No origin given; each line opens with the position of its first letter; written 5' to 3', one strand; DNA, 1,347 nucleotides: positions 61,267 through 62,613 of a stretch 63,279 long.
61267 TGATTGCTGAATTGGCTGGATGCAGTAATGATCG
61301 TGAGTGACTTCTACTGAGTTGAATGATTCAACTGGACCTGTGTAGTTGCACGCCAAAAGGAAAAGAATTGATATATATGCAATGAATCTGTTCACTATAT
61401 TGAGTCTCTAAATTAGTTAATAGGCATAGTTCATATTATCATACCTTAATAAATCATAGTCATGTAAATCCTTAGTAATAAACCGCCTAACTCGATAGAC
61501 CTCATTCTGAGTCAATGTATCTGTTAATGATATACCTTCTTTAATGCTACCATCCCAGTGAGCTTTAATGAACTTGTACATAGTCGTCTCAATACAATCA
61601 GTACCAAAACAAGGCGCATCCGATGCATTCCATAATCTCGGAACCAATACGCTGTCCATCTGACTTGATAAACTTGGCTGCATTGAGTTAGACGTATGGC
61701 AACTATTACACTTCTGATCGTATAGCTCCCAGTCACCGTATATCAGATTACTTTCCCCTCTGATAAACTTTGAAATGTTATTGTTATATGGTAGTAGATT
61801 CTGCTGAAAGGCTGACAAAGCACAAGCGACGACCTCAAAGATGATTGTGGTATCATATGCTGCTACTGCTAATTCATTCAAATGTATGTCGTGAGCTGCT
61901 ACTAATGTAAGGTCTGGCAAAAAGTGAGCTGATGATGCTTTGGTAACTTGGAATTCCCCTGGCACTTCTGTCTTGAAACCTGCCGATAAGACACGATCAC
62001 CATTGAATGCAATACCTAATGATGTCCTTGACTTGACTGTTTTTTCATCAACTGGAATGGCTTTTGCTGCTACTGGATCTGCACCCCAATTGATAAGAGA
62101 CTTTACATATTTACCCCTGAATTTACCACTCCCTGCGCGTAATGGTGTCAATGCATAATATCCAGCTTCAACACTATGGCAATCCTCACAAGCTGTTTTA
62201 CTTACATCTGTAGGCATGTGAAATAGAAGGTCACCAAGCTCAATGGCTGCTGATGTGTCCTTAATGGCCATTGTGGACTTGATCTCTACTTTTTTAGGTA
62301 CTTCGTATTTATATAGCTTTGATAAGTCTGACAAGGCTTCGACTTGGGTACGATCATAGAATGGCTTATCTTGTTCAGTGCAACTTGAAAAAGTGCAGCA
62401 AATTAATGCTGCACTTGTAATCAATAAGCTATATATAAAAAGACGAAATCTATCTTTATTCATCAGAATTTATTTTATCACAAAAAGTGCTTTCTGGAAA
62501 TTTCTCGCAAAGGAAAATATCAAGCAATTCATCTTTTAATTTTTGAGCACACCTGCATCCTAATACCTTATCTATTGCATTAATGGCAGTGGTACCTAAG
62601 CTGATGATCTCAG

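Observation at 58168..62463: Three tandem metzincin proteases next to a lipoprotein di-haem cytochrome-c-peroxidase/MauG-like gene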

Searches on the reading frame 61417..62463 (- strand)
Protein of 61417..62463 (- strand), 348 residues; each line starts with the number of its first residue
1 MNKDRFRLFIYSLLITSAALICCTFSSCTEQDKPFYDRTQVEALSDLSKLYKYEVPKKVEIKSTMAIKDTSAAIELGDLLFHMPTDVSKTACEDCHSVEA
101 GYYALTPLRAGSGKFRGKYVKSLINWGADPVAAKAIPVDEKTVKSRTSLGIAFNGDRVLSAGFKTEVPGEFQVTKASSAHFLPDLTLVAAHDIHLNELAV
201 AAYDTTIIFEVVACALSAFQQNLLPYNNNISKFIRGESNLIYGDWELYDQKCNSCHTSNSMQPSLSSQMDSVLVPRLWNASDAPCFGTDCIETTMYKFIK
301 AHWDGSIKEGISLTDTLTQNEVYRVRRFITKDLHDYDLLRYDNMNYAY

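Call 3: search_protein_families(library=pfam, proteins=[window:61417-62463:-], max_evalue=0.1)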
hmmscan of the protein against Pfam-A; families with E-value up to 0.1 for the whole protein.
window:61417-62463:- (348 aa): 6 families
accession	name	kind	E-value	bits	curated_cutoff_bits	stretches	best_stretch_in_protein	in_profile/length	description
PF03150.19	CCP_MauG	-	4.2e-07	31.1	25.6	1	72-238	2-148/149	Di-haem cytochrome c peroxidase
PF13442.11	Cytochrome_CBB3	-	0.00034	21.3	27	1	246-268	8-30/68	Cytochrome C oxidase, cbb3-type, subunit III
PF14522.11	Cytochrome_C7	-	0.012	15.8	24.8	0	88-97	12-21/67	Cytochrome c7 and related cytochrome c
PF22113.1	Mtrc-MtrF_II-IV_dom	-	0.04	13.9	30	0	249-266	81-98/176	Outer membrane cytochrome MtrC/MtrF-like, domains II/IV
PF00034.26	Cytochrom_C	-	0.042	15.6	21.3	0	246-270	6-35/90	Cytochrome c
PF09699.15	Paired_CXXCH_1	-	0.051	13.7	20.6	0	87-98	4-15/41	Doubled CXXCH motif (Paired_CXXCH_1)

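Call 4: search_protein_families(library=phrogs, proteins=[window:61417-62463:-], max_evalue=0.1)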
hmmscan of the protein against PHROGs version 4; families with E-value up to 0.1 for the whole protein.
window:61417-62463:- (348 aa): 1 family
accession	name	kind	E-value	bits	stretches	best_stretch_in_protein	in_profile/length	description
phrog_32196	-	unknown function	0.014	16.9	0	58-106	5-52/97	-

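Call 15: search_protein_families(library=ncbifam, proteins=[window:61417-62463:-], max_evalue=0.1)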
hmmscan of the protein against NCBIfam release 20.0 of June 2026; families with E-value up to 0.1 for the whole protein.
window:61417-62463:- (348 aa): 6 families
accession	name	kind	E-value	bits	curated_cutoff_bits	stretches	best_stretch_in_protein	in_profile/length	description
TIGR01904.2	GSu_C4xC__C2xCH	domain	0.0064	16.2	27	0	245-265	44-65/73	CxxxxCH/CxxCH domain c-type cytochrome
TIGR04484.1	thiosulf_SoxA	equivalog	0.013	14.8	110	0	58-102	92-136/212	sulfur oxidation c-type cytochrome SoxA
NF045722.1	c3_cytochr_TmcA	equivalog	0.042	13.7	114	0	86-101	77-92/125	acidic tetraheme cytochrome c3 TmcA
TIGR04257.1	nanowire_3heme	domain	0.061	13.5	40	0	76-97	10-31/75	c(7)-type cytochrome triheme domain-containing protein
NF052246.1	SorB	equivalog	0.081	13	93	0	86-111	22-45/80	SorB family sulfite dehydrogenase c-type cytochrome subunit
NF041895.1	choice_anch_V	domain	0.093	12.8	42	0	248-270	23-46/150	choice-of-anchor V domain-containing protein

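Call 20: search_solved_structures(query=window:61417-62463:-, max_evalue=10, show_alignments=3)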
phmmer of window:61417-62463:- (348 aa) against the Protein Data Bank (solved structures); distinct sequences matched with E-value up to 10: 6.
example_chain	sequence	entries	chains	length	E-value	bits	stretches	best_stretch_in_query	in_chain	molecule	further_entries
3o5c_A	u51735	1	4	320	0.0092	18.3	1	200-266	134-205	Cytochrome c551 peroxidase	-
1nml_A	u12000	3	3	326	0.12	14.6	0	198-258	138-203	di-haem cytochrome c peroxidase | Cytochrome c peroxidase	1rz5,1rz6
2c1u_A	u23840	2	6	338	0.56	12.4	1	66-117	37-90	DI-HAEM CYTOCHROME C PEROXIDASE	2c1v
9qdt_A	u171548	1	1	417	0.91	11.7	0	203-257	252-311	Probable cytochrome c peroxidase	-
6e1c_A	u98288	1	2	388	0.99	11.6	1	205-258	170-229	Di-heme enzyme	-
3ujm_A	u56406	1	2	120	1.5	11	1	223-266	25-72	Rasputin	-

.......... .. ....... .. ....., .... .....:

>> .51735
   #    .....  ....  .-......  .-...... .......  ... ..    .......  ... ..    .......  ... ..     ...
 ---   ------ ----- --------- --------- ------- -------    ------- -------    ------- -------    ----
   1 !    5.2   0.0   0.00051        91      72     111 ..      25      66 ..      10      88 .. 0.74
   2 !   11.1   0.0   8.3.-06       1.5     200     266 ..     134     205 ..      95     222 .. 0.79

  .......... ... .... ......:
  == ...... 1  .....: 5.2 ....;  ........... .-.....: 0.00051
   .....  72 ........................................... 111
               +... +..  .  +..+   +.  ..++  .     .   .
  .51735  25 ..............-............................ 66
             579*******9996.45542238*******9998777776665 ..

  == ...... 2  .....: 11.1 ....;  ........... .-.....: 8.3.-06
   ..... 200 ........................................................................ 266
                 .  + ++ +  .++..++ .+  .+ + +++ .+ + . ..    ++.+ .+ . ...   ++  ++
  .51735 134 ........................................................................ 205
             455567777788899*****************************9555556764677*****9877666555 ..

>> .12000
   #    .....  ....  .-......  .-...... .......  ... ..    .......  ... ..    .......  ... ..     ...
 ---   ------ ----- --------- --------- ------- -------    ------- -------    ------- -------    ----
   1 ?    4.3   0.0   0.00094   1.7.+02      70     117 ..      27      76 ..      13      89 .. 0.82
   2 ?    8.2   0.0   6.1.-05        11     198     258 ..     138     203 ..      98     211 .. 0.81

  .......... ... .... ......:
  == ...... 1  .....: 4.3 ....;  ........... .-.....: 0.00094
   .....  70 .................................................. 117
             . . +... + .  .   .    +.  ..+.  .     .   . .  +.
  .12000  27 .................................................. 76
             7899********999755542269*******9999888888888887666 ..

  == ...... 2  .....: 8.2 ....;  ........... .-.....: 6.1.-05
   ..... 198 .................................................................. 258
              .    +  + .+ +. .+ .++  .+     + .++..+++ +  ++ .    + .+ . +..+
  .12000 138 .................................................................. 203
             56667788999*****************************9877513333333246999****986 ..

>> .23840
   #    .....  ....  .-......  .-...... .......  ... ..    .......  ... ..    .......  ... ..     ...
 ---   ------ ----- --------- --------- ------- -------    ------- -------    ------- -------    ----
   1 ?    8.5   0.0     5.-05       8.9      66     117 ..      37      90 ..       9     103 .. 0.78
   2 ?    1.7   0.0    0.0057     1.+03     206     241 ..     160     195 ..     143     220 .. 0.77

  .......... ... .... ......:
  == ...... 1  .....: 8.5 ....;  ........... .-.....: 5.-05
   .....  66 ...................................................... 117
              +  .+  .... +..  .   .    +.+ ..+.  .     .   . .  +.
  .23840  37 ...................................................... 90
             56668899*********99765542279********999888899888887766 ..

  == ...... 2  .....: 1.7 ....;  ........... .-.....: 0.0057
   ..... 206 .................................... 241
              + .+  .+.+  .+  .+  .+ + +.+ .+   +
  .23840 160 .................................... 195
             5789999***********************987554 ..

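Call 21: find_homologous_proteins(query=window:61417-62463:-, max_evalue=0.001)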
Query window:61417-62463:- (348 aa): 2 proteins with E <= 0.001 among 2186 candidates.
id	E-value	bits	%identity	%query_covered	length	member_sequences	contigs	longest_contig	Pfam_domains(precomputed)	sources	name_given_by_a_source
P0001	1.9e-207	706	87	99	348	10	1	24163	PF03150.20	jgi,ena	-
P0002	3.0e-87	311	53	86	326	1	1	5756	-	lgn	-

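Call 22: find_encoding_contigs(protein=P0001, flank=10000, max_places=5)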
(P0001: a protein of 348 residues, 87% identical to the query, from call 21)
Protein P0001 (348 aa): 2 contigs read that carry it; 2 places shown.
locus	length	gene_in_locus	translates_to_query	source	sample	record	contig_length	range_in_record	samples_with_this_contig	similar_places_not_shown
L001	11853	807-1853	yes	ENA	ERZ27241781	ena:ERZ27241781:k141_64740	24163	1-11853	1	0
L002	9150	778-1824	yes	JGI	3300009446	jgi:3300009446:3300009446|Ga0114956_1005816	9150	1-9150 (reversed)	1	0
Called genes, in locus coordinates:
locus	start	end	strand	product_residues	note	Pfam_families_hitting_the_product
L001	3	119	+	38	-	?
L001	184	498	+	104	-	-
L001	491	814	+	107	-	-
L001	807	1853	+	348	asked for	PF03150:CCP_MauG (faint)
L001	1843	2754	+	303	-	PF01400:Astacin (weak)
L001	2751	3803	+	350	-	PF01400:Astacin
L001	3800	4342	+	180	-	-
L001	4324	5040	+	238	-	PF00413:Peptidase_M10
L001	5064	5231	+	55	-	-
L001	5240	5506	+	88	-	PF13223:DUF4031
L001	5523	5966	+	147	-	PF08291:Peptidase_M15_3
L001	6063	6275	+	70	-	-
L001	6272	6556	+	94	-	-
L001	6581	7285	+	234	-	PF06378:SSAP_Sak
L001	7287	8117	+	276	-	-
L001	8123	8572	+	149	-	PF00436:SSB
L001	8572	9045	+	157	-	-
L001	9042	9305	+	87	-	-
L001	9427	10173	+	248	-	PF13730:HTH_36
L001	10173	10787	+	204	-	-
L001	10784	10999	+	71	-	-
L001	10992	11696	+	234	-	PF05766:NinG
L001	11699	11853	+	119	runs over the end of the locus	-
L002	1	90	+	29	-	?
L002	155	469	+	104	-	-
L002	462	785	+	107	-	-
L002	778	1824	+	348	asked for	PF03150:CCP_MauG (faint)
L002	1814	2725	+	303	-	PF01400:Astacin (weak)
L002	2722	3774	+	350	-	PF01400:Astacin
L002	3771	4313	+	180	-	-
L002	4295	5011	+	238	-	PF00413:Peptidase_M10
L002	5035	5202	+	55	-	-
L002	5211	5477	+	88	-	PF13223:DUF4031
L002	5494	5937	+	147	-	PF08291:Peptidase_M15_3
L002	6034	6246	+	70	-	-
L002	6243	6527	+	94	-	-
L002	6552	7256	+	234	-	PF06378:SSAP_Sak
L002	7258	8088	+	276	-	-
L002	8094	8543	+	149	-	PF00436:SSB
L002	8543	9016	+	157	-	-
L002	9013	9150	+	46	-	?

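Call 23: find_encoding_contigs(protein=P0002, flank=10000, max_places=5)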
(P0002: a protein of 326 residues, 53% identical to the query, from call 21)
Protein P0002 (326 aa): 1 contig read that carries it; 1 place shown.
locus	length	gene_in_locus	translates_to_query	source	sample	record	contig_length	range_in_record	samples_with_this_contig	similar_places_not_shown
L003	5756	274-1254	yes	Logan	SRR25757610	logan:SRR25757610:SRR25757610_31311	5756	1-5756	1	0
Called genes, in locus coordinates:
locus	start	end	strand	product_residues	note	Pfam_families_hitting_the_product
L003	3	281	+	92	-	?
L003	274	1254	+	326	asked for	-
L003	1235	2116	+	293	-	-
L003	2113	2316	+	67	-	-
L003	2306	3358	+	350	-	-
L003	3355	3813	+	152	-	-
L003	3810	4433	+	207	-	-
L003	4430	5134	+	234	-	PF00413:Peptidase_M10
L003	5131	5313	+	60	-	-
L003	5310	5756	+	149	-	?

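Call 29: find_related_loci(query=A1, collection=viral_contigs, flank=8000)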
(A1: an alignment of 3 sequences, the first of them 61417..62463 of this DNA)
Query A1 (348 aa) in viral_contigs; peptide patterns used: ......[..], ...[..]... (x = any residue, [..] = any of these).
62 stretches matched a pattern, but none encodes a relative of the query by tblastn (E <= 1e-3).

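Call 38: search_protein_representatives(alignment_id=A1)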
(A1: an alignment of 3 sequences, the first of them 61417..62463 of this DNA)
Query: 3 sequences, 348 profile positions. Proteins with E-value up to 0.001 (for the whole library): 36; up to 1e-10: 23; up to 1e-30: 6. The best 36 are listed.
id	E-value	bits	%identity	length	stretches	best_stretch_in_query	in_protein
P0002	6.4e-180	614.2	-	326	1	1-345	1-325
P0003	5.5e-80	285.5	-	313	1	39-343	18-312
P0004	8.8e-41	156.6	-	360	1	45-339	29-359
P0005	3.8e-40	154.5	-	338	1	49-343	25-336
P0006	6.7e-39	150.4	-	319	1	59-341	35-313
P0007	8.3e-38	146.8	-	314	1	52-335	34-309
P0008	7.1e-30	120.7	-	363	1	73-301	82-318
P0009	1.6e-27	113.0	-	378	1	8-342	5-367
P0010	3.5e-27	111.9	-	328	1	24-334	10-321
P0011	1.0e-26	110.3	-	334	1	74-336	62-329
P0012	2.1e-25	106.0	-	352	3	271-343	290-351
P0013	1.8e-24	102.9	-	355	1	9-329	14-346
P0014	3.7e-23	98.6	-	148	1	196-336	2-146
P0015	4.9e-23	98.2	-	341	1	53-343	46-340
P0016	5.9e-23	97.9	-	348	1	73-336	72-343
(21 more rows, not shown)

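Call 40: predict_structure(alignment_id=A1)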
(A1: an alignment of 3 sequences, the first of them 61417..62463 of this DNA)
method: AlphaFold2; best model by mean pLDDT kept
length: 348 residues; sequences in the alignment: 3
mean_pLDDT: 38.8   pTM: 0.38
mean pLDDT of the five models: 38.8, 33.8, 27.9, 27.7, 27.7
residues with pLDDT >= 90: 0; 70-90: 10; 50-70: 55; < 50: 283
segments of 3 or more residues with pLDDT < 50: 3-7, 11-62, 83-120, 122-124, 126-181, 223-348
pLDDT, mean of each block of 10 residues (from residue 1): 50 43 32 29 29 33 61 59 38 27 29 43 46 42 31 31 35 38 52 61 70 60 42 33 28 28 27 26 27 37 35 37 34 32 31
secondary structure, 60 per line:
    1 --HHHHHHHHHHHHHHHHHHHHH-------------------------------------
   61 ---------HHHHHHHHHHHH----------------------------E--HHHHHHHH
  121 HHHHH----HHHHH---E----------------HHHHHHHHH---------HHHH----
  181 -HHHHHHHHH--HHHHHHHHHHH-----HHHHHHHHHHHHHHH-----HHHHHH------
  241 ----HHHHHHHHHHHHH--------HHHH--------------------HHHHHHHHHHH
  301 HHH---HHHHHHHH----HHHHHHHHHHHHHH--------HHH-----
elements in order: H3-23 H70-81 H113-125 H130-134 H155-163 H173-176 H182-190 H193-203 H209-223 H229-234 H245-257 H266-269 H290-303 H307-314 H319-332

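Call 42: find_encoding_contigs(protein=P0003, flank=8000, max_places=3)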
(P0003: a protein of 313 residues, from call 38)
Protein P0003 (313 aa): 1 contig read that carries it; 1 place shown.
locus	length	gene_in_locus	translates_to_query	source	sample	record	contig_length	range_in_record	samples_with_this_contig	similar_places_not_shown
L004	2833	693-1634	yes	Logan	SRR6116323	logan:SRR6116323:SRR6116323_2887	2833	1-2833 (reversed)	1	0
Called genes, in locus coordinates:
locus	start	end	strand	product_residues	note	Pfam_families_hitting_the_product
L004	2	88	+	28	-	?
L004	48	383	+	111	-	-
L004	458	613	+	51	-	-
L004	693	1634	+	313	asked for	PF03150:CCP_MauG (weak), PF13442:Cytochrome_CBB3 (faint)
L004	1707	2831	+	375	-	?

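Call 43: find_encoding_contigs(protein=P0005, flank=8000, max_places=3)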
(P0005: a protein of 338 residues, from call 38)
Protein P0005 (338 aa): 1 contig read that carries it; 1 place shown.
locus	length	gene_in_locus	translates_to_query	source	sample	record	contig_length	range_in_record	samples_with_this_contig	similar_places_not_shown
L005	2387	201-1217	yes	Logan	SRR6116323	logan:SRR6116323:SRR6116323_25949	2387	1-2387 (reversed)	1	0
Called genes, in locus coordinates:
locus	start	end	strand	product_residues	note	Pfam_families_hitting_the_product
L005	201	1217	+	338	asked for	PF03150:CCP_MauG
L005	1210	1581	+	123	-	-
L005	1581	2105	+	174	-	PF16677:GP3_package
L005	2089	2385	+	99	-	?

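Call 44: find_encoding_contigs(protein=P0004, flank=10000, max_places=3)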
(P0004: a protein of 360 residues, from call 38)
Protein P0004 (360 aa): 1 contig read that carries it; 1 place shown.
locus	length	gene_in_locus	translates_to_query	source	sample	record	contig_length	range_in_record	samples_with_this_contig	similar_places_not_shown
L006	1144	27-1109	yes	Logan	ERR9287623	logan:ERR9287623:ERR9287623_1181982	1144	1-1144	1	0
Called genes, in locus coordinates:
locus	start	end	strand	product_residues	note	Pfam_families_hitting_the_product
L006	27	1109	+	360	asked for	PF03150:CCP_MauG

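Call 45: find_encoding_contigs(protein=P0006, flank=10000, max_places=3)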
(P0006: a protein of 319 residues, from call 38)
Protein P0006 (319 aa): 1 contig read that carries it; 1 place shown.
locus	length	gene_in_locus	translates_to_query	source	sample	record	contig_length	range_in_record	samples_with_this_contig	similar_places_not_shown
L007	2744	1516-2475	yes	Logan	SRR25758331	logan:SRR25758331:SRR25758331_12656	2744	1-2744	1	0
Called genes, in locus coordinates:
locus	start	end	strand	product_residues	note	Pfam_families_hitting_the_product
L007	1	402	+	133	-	?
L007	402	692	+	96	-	-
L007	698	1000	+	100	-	-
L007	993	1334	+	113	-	-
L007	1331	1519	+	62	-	-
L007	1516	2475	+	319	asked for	PF03150:CCP_MauG, PF00034:Cytochrom_C (faint), PF13442:Cytochrome_CBB3 (faint)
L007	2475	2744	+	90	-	?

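Call 46: find_encoding_contigs(protein=P0007, flank=10000, max_places=3)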
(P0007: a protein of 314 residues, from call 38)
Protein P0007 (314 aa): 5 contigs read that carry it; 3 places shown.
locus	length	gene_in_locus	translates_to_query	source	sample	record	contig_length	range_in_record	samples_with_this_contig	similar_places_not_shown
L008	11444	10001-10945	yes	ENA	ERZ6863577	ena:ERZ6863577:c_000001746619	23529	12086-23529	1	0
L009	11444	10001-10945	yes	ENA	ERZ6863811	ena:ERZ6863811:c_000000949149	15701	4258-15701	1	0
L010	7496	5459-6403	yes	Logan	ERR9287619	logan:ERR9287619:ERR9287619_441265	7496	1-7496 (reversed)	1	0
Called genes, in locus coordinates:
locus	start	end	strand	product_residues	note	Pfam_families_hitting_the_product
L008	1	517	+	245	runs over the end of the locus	-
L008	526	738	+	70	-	-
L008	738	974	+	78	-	-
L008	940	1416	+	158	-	-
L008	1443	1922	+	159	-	PF04542:Sigma70_r2 (weak), PF00196:GerE, PF08281:Sigma70_r4_2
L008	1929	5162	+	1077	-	-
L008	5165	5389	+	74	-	-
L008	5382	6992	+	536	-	-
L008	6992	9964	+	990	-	-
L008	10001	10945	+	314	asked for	PF03150:CCP_MauG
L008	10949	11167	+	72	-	-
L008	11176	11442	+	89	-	?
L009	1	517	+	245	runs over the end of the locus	-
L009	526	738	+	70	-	-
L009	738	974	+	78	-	-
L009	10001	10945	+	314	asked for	PF03150:CCP_MauG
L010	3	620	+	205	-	?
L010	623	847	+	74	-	-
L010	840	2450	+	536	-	-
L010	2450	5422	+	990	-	-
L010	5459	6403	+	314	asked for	PF03150:CCP_MauG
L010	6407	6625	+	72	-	-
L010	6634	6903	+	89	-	-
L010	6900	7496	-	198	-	?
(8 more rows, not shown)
